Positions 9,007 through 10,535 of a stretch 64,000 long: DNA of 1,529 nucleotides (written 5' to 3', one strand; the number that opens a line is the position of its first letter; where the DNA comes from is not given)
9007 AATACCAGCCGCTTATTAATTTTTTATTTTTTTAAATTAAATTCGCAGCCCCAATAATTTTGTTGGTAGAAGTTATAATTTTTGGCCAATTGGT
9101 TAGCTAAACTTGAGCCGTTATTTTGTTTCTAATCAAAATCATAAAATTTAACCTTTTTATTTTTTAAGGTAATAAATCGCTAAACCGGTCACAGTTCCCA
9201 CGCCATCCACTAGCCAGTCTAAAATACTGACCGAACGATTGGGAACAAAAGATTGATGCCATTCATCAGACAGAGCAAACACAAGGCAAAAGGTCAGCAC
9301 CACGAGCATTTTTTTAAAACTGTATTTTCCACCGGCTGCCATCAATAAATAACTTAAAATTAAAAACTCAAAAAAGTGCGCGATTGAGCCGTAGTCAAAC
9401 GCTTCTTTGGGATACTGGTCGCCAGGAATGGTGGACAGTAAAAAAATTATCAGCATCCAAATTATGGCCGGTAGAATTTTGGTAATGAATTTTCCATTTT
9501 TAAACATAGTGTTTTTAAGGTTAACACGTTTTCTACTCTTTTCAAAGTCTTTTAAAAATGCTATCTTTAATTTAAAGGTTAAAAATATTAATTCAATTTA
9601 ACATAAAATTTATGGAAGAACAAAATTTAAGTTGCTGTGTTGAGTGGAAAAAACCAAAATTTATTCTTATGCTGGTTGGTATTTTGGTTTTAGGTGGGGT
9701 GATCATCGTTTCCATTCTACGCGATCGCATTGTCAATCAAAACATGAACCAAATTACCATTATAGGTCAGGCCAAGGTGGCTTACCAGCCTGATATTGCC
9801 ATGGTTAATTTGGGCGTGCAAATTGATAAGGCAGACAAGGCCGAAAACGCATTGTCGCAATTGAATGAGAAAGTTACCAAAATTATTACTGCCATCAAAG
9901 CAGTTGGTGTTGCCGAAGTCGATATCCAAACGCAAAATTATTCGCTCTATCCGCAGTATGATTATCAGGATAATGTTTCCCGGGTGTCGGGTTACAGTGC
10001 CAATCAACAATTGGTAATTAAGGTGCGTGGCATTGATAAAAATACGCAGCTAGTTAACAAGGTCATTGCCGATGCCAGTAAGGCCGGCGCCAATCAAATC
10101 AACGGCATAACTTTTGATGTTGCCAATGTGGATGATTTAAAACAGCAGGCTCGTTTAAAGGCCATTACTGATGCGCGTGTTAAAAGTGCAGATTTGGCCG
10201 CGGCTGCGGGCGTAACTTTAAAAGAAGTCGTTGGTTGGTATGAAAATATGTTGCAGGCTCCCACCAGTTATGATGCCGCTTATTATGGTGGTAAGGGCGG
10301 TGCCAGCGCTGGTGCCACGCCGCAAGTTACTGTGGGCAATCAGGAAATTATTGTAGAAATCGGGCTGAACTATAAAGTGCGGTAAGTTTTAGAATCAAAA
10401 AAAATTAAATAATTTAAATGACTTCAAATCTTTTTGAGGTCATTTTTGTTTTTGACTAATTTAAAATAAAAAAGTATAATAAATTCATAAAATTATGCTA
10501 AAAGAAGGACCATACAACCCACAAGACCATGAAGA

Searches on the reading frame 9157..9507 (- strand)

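Call 22: search_protein_families(library=pfam, proteins=[window:9157-9507:-], max_evalue=0.1)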
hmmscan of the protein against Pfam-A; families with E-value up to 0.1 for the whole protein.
window:9157-9507:- (116 aa): 3 families
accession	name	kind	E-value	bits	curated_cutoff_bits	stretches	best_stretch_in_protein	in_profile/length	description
PF04892.17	VanZ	-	2.6e-15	57.6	30.1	1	12-114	3-124/126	VanZ like family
PF01284.28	MARVEL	-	0.0042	17.6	32.8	0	6-78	6-84/135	Membrane-associating domain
PF01757.29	Acyl_transf_3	-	0.099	12.1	31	0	8-100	77-187/326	Acyltransferase domain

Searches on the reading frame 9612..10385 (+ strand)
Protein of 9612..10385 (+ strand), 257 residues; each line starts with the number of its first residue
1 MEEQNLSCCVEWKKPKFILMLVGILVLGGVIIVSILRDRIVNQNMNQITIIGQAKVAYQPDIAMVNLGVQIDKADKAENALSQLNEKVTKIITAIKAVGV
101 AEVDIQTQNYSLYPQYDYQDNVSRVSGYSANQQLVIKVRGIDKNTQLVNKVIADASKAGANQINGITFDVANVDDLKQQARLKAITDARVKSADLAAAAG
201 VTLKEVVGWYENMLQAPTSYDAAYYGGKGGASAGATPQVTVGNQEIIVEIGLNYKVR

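Call 22: search_protein_families(library=pfam, proteins=[window:9612-10385:+], max_evalue=0.1)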
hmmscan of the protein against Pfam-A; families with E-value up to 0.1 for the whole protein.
window:9612-10385:+ (257 aa): 2 families
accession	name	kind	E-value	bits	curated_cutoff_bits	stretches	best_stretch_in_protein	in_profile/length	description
PF04402.19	SIMPL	-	3.9e-42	145.3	25.2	1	48-250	1-201/205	Protein of unknown function (DUF541)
PF14229.12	DUF4332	-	0.014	16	23.2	1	131-202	6-75/122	Domain of unknown function (DUF4332)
